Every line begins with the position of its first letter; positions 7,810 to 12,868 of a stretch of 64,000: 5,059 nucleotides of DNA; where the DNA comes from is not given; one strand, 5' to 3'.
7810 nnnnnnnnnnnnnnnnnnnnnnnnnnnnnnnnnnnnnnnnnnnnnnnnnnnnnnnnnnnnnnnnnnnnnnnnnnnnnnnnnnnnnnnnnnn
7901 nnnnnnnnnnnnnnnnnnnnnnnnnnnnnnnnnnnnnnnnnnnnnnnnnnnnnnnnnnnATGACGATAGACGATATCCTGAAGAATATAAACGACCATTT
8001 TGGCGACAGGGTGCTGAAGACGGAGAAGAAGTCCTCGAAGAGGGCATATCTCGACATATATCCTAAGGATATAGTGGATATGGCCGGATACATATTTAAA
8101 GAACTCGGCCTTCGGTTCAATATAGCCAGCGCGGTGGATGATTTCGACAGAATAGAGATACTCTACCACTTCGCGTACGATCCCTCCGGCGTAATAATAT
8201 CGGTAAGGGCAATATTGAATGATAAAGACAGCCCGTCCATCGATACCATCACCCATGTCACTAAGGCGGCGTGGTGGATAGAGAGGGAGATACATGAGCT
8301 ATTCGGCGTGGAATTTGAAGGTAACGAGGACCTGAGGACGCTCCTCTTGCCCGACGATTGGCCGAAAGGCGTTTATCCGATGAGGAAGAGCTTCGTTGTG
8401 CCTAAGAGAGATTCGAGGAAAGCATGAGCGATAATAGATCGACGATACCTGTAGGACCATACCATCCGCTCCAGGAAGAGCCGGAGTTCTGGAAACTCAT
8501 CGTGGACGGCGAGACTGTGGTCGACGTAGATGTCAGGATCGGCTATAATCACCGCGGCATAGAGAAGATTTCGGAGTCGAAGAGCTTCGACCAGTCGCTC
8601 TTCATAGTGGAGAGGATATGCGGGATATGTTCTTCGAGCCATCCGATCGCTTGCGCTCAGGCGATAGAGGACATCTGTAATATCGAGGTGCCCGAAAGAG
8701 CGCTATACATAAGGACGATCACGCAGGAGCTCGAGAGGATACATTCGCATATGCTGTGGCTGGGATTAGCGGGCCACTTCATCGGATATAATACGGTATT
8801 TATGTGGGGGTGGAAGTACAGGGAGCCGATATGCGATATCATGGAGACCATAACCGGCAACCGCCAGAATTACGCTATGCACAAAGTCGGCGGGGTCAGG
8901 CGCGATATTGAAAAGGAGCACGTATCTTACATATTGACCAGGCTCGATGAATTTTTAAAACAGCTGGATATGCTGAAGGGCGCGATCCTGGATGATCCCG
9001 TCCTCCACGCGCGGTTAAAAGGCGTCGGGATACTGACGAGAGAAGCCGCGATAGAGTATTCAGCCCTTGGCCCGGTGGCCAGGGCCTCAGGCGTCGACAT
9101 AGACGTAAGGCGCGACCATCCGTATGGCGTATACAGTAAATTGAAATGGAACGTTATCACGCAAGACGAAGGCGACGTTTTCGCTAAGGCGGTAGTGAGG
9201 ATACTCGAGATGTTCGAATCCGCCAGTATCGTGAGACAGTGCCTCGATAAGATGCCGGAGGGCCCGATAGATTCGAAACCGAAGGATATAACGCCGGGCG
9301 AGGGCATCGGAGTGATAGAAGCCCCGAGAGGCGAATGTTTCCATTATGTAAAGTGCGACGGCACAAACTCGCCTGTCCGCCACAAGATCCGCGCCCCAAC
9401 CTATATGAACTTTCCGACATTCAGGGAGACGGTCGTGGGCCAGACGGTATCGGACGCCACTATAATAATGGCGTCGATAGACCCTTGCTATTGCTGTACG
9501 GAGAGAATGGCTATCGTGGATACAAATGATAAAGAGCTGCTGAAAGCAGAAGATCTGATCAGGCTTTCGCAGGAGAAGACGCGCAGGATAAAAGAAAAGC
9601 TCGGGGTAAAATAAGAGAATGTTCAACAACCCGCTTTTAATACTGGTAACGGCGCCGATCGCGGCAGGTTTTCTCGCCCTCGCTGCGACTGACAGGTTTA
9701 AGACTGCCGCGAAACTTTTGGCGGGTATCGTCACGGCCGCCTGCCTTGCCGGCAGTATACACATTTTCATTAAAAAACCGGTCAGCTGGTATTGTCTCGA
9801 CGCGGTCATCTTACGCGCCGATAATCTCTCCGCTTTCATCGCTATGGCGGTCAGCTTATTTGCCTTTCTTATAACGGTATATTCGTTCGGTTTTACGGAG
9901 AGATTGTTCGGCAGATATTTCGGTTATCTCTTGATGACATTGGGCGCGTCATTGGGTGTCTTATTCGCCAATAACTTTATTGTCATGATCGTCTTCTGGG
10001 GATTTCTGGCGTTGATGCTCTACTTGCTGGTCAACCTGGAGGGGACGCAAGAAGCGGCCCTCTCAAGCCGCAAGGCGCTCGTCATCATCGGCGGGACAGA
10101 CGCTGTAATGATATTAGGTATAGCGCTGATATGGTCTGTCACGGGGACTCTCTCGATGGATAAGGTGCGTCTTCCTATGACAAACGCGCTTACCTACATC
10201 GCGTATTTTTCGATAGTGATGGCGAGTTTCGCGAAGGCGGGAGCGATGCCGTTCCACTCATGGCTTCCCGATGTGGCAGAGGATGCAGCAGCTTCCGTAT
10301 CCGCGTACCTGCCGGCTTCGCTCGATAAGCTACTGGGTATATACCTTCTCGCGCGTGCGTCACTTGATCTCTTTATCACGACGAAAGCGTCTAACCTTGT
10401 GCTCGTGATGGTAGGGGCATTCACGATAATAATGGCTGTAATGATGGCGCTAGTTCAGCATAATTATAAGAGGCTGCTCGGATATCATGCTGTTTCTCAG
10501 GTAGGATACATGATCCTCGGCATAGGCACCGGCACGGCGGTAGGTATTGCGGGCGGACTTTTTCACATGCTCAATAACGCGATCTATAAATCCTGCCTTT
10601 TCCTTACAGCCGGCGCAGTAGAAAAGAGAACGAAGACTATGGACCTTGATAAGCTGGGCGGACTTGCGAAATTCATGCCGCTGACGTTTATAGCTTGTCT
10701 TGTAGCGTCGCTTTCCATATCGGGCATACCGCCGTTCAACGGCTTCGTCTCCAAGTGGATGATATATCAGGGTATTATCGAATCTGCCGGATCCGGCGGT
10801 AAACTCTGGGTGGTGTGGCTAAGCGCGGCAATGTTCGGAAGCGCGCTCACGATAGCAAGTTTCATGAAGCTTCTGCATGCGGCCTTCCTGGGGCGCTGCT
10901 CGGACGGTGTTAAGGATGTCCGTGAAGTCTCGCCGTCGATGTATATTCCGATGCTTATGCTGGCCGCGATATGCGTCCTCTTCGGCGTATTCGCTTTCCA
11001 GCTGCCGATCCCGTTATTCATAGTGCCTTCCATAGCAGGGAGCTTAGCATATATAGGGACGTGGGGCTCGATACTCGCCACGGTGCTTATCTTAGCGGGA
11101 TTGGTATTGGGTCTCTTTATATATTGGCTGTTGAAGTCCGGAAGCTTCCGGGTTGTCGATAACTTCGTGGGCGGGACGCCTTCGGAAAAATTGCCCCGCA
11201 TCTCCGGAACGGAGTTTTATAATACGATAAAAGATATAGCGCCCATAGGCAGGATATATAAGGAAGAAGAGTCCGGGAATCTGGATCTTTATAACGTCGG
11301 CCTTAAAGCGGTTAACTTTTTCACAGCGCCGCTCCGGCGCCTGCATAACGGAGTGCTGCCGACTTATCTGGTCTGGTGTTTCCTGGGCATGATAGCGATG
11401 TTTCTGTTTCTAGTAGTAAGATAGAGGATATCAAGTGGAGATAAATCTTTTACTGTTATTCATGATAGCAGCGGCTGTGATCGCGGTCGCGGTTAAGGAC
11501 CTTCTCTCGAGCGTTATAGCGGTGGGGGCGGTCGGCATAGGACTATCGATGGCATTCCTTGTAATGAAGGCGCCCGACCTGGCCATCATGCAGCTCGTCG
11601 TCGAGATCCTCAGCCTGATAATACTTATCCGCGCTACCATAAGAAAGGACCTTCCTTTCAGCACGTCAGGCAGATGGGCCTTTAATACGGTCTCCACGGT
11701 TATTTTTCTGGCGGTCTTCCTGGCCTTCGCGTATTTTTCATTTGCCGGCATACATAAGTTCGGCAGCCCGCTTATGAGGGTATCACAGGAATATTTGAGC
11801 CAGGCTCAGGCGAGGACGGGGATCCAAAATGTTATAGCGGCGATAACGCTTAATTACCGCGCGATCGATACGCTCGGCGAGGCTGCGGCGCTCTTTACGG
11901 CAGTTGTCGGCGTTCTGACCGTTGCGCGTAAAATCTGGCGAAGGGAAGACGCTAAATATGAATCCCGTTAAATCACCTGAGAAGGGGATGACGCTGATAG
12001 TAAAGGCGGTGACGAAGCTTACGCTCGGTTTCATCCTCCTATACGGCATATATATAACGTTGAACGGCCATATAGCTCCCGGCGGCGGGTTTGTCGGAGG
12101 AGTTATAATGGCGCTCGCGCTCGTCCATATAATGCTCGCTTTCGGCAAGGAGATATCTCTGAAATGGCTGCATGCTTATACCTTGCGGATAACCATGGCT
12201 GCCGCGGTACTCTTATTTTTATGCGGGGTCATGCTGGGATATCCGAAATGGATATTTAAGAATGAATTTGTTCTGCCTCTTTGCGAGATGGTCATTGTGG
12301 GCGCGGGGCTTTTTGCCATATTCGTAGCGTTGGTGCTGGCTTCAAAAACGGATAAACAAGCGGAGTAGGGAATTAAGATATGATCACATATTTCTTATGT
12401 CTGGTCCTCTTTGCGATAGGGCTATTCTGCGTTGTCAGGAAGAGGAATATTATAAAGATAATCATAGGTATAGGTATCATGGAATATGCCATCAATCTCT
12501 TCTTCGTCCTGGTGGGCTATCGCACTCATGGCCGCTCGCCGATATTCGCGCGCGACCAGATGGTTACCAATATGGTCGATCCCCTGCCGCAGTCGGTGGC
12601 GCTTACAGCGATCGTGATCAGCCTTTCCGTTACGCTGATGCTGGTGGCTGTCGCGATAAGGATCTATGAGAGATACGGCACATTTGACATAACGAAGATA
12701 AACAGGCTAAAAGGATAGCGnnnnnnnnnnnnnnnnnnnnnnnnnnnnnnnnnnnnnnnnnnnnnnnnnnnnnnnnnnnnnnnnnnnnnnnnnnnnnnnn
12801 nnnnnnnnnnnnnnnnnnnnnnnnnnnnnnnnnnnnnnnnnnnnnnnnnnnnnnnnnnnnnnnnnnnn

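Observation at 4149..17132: Group-4 Mbh/Mrp-type [NiFe]-hydrogenase operon fronted by a HydB/AsrA- and HydG/AsrB-like NAD(P)H/FAD/FeS module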

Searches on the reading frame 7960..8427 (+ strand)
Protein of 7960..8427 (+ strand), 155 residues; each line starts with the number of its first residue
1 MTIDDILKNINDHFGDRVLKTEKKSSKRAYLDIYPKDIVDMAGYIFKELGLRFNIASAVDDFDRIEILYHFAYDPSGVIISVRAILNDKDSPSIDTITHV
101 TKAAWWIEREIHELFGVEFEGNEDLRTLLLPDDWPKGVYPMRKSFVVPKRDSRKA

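Call 3: search_protein_families(library=pfam, proteins=[window:7960-8427:+])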
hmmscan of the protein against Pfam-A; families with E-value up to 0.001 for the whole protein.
window:7960-8427:+ (155 aa): 1 family
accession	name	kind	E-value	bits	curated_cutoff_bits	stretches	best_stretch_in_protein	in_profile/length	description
PF00329.25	Complex1_30kDa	-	1.3e-25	90.8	22.5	1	33-149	3-122/124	Respiratory-chain NADH dehydrogenase, 30 Kd subunit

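Call 5: search_protein_families(library=ncbifam, proteins=[window:7960-8427:+])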
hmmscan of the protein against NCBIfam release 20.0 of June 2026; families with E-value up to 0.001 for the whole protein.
window:7960-8427:+ (155 aa): 17 families
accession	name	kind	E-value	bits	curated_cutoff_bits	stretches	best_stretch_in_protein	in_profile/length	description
NF040611.1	F420_dehyd_FpoC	exception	2e-22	79.8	220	1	1-145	1-146/158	F420H2 dehydrogenase subunit FpoC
NF004735.0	PRK06074.2-2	equivalog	2.3e-20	73.1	176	1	1-146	1-147/158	NADH-quinone oxidoreductase subunit C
TIGR01961.1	NuoC_fam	subfamily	2.3e-19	70.1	122.45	1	36-146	8-119/122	NADH (or F420H2) dehydrogenase, subunit C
NF004734.0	PRK06074.2-1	equivalog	2.7e-19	69.8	169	1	11-147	10-151/164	NADH-quinone oxidoreductase subunit C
NF004737.0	PRK06074.2-4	equivalog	2.4e-16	60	144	1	20-149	5-128/150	NADH-quinone oxidoreductase subunit C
NF005832.0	PRK07735.1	equivalog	8.6e-14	51.6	431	1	8-145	283-423/430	NADH-quinone oxidoreductase subunit C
NF009808.0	PRK13292.1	equivalog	5.1e-13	47.8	1156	1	58-145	281-373/791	NADH-quinone oxidoreductase subunit B/C/D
NF009141.0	PRK12494.1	equivalog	4.6e-12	46.2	175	1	82-149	103-167/175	NAD(P)H-quinone oxidoreductase subunit J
NF006304.0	PRK08491.1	equivalog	1.4e-11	44.5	228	1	33-145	63-174/263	NADH-quinone oxidoreductase subunit C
NF008728.0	PRK11742.1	equivalog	2.9e-11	42.5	840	1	66-146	96-173/598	NADH-quinone oxidoreductase subunit C/D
NF004733.0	PRK06074.1-5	equivalog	1.2e-10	41.4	225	1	5-146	8-150/203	NADH-quinone oxidoreductase subunit C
NF005856.0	PRK07785.1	equivalog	1.5e-10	41.4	224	1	31-145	104-222/246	NADH-quinone oxidoreductase subunit C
NF004730.0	PRK06074.1-1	equivalog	1.6e-10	41.1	193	1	63-147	76-158/200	NADH-quinone oxidoreductase subunit C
NF004738.0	PRK06074.2-5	equivalog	2.9e-10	40.1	198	1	58-146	59-150/174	NADH-quinone oxidoreductase subunit C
NF004731.0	PRK06074.1-3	equivalog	6.6e-09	35.9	303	1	50-146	66-146/207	NADH-quinone oxidoreductase subunit C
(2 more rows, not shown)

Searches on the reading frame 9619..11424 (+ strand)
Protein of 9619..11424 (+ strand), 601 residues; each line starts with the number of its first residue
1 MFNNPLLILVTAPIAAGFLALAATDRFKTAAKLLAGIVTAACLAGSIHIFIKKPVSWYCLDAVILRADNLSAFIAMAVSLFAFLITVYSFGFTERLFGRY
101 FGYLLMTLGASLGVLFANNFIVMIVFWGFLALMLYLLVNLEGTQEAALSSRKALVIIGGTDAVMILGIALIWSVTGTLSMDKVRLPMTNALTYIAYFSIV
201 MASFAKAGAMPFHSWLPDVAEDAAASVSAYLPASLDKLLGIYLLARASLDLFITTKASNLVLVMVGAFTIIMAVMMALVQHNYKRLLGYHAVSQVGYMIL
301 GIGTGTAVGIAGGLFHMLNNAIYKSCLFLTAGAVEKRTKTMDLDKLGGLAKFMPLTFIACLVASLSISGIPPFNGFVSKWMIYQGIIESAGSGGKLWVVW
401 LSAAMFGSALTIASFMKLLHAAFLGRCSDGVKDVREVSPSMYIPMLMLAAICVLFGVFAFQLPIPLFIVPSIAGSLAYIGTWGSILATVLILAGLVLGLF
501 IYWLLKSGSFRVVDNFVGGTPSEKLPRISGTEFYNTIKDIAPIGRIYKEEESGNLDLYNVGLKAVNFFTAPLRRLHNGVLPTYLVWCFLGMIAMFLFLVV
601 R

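Call 3: search_protein_families(library=pfam, proteins=[window:9619-11424:+])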
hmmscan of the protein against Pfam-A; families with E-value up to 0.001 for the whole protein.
window:9619-11424:+ (601 aa): 1 family
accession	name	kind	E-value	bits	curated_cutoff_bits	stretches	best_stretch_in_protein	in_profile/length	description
PF00361.26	Proton_antipo_M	-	4e-54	184.3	21.5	1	117-388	1-277/294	NADH:quinone oxidoreductase/Mrp antiporter, TM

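Call 5: search_protein_families(library=ncbifam, proteins=[window:9619-11424:+])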
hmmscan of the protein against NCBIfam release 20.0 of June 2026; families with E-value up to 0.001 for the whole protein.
window:9619-11424:+ (601 aa): 75 families (the best 25 are shown)
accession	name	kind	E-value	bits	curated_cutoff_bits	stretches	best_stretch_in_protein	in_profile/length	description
NF006419.0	PRK08668.1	equivalog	7.9e-79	266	617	1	6-540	4-560/613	NADH dehydrogenase subunit M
NF006240.0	PRK08376.1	subfamily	5.4e-76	256.6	662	1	63-462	84-495/521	putative monovalent cation/H+ antiporter subunit D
NF009310.0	PRK12668.1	equivalog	9.3e-73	246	564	1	14-462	14-437/584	Na(+)/H(+) antiporter subunit D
NF005086.0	PRK06521.1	equivalog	6.3e-70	236.4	667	1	7-461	9-494/669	hydrogenase 4 subunit B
NF009287.0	PRK12647.1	equivalog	3.8e-67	227.4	937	1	66-505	73-518/773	putative monovalent cation/H+ antiporter subunit A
NF005097.0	PRK06525.1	equivalog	7e-65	219.6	430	1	10-461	9-477/480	hydrogenase 4 subunit D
NF005141.0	PRK06590.1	equivalog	8e-65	219.9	556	1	7-600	6-611/615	NADH-quinone oxidoreductase subunit L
NF009288.0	PRK12648.1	equivalog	2.2e-64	218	1104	1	6-506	3-524/954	monovalent cation/H+ antiporter subunit A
NF009289.0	PRK12649.1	equivalog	6.9e-64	216.5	1117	1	31-588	43-617/789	putative monovalent cation/H+ antiporter subunit A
TIGR01974.1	NDH_I_L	subfamily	3.7e-59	201.2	407.5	1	63-598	76-629/630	NADH-quinone oxidoreductase subunit L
NF009290.0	PRK12650.1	equivalog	1.7e-57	195.1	980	1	64-498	76-513/966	DUF4040 family protein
NF006236.0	PRK08375.1-1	equivalog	2.8e-57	194.8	663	1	62-459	73-481/493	putative monovalent cation/H+ antiporter subunit D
TIGR00940.1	2a6301s01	subfamily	5.5e-57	193.6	920.45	1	65-465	71-495/793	monovalent cation:proton antiporter subunit A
NF004920.0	PRK06277.1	equivalog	8.3e-56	189.7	578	1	48-458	51-460/478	energy conserving hydrogenase EhbF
NF009285.0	PRK12645.1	equivalog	1e-53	182.8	1028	1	66-461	75-495/804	Na+/H+ antiporter subunit A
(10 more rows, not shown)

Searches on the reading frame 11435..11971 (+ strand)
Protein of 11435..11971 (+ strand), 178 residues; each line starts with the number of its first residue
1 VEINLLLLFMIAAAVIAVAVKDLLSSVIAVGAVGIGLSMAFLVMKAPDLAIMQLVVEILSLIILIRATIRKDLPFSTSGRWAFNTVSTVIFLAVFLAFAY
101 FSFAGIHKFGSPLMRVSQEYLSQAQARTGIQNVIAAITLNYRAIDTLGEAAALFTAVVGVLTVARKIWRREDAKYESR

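Call 3: search_protein_families(library=pfam, proteins=[window:11435-11971:+])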
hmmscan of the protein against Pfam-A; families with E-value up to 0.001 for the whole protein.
window:11435-11971:+ (178 aa): 2 families
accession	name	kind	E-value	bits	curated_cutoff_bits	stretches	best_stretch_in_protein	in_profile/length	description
PF13244.11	MbhD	-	3.2e-14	53.3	27.2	1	8-67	1-61/67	MBH, subunit D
PF20501.3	MbhE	-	7.3e-07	29.6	27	1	92-167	11-84/98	MBH, subunit E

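Call 69: search_protein_families(library=ncbifam, proteins=[window:11435-11971:+], max_evalue=0.001)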
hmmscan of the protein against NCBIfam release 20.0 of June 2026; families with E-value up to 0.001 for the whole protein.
window:11435-11971:+ (178 aa): 14 families
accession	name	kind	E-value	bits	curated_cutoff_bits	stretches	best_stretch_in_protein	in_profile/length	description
NF009290.0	PRK12650.1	equivalog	2.7e-22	78.5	980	1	4-167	605-766/966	DUF4040 family protein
NF009159.0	PRK12504.1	equivalog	1.3e-20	74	141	1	5-165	9-173/178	DUF4040 domain-containing protein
NF009287.0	PRK12647.1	equivalog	2.6e-19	69.3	937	1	6-172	604-767/773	putative monovalent cation/H+ antiporter subunit A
NF009289.0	PRK12649.1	equivalog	2.6e-19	69.1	1117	1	5-163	623-781/789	putative monovalent cation/H+ antiporter subunit A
NF009161.0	PRK12507.1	equivalog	1.6e-18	67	272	1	3-173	12-184/336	putative monovalent cation/H+ antiporter subunit B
NF009288.0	PRK12648.1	equivalog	1.6e-18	66.3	1104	1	5-171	612-780/954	monovalent cation/H+ antiporter subunit A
NF009284.0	PRK12644.1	equivalog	2.4e-18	65.6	962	1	7-163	606-760/975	Na+/H+ antiporter subunit A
NF009285.0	PRK12645.1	equivalog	2.5e-18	65.7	1028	1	5-173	633-799/804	Na+/H+ antiporter subunit A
NF009286.0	PRK12646.1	equivalog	5.5e-18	64.8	1063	1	6-172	633-796/800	DUF4040 family protein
TIGR00940.1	2a6301s01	subfamily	4.7e-15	54.9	920.45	1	5-164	626-783/793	monovalent cation:proton antiporter subunit A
NF009217.0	PRK12567.1-1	equivalog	3e-11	43.3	268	1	93-173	12-94/238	putative monovalent cation/H+ antiporter subunit B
NF006242.0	PRK08378.1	subfamily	3.7e-07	30.6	98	1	5-56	10-61/85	hypothetical protein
NF004172.0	PRK05640.1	equivalog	5.8e-06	26.5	156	0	6-65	6-65/152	putative monovalent cation/H+ antiporter subunit B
NF004923.0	PRK06280.1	equivalog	0.00021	21.6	80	1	5-71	7-73/79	hypothetical protein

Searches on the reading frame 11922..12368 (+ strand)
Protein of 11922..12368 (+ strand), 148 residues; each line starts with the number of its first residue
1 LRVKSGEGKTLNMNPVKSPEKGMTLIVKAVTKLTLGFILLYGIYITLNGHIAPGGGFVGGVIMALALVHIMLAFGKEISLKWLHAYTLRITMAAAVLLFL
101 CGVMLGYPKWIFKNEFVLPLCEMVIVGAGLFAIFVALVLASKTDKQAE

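Call 3: search_protein_families(library=pfam, proteins=[window:11922-12368:+])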
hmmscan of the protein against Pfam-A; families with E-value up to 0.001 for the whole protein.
window:11922-12368:+ (148 aa): 1 family
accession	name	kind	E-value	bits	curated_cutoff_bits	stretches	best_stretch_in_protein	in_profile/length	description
PF04039.18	MnhB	-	6.3e-17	62.4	22.5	1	26-138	1-120/127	Domain related to MnhB subunit of Na+/H+ antiporter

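Call 69: search_protein_families(library=ncbifam, proteins=[window:11922-12368:+], max_evalue=0.001)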
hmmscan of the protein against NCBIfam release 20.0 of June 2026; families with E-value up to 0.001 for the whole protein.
window:11922-12368:+ (148 aa): 18 families
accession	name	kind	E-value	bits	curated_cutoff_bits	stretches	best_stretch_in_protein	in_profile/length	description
NF009161.0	PRK12507.1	equivalog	5.4e-16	58.7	272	1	16-100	189-273/336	putative monovalent cation/H+ antiporter subunit B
NF006248.0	PRK08386.1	subfamily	6.4e-16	58.6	92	1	23-114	3-94/151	putative monovalent cation/H+ antiporter subunit B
NF009162.0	PRK12508.1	equivalog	2.4e-14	53.7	120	1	24-101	4-81/139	Na(+)/H(+) antiporter subunit B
NF009224.0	PRK12574.1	equivalog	2.5e-13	50.6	171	1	23-138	4-124/141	monovalent cation/H+ antiporter subunit B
NF009223.0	PRK12573.1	subfamily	4.5e-12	46.3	152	1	23-117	4-94/140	Na(+)/H(+) antiporter subunit B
NF009229.0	PRK12579.1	equivalog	1.6e-11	44.3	229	1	20-104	105-189/258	putative monovalent cation/H+ antiporter subunit B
NF006249.0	PRK08387.1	equivalog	1.9e-11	44.5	111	1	23-102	3-83/133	putative monovalent cation/H+ antiporter subunit B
NF009160.0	PRK12505.1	equivalog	2.4e-11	43.4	140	1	26-101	28-103/179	putative monovalent cation/H+ antiporter subunit B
NF009288.0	PRK12648.1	equivalog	5e-11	41.4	1104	1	20-117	797-890/954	monovalent cation/H+ antiporter subunit A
NF009163.0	PRK12509.1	equivalog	3.4e-09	36.9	148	1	24-111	3-97/137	Na+/H+ antiporter subunit B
NF009284.0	PRK12644.1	equivalog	5.1e-09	34.8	962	1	23-108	815-903/975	Na+/H+ antiporter subunit A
TIGR00943.1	2a6301s02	subfamily_domain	7.2e-09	36.2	139.75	1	47-117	3-77/107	cation/proton antiporter, MnhB/MrpB subunit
NF009217.0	PRK12567.1-1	equivalog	7.9e-09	35.3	268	1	24-106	99-181/238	putative monovalent cation/H+ antiporter subunit B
NF009220.0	PRK12567.1-5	equivalog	7e-07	29.5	219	1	16-122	71-182/200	putative monovalent cation/H+ antiporter subunit B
NF004924.0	PRK06281.1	equivalog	1.6e-06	28.1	137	1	34-106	12-88/154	putative monovalent cation/H+ antiporter subunit B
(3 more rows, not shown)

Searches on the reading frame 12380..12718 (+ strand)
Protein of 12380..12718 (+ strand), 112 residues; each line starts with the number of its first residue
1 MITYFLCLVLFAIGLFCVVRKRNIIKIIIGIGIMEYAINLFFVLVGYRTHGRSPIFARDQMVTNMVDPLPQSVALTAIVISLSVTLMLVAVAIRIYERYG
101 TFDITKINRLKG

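Call 4: search_protein_families(library=pfam, proteins=[window:12380-12718:+])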
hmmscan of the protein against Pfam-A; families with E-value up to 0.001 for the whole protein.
window:12380-12718:+ (112 aa): 1 family
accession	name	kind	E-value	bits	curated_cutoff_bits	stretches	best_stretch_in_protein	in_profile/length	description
PF00420.29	Oxidored_q2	-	1.4e-25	89.3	26.1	1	3-112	2-95/95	NADH-ubiquinone/plastoquinone oxidoreductase chain 4L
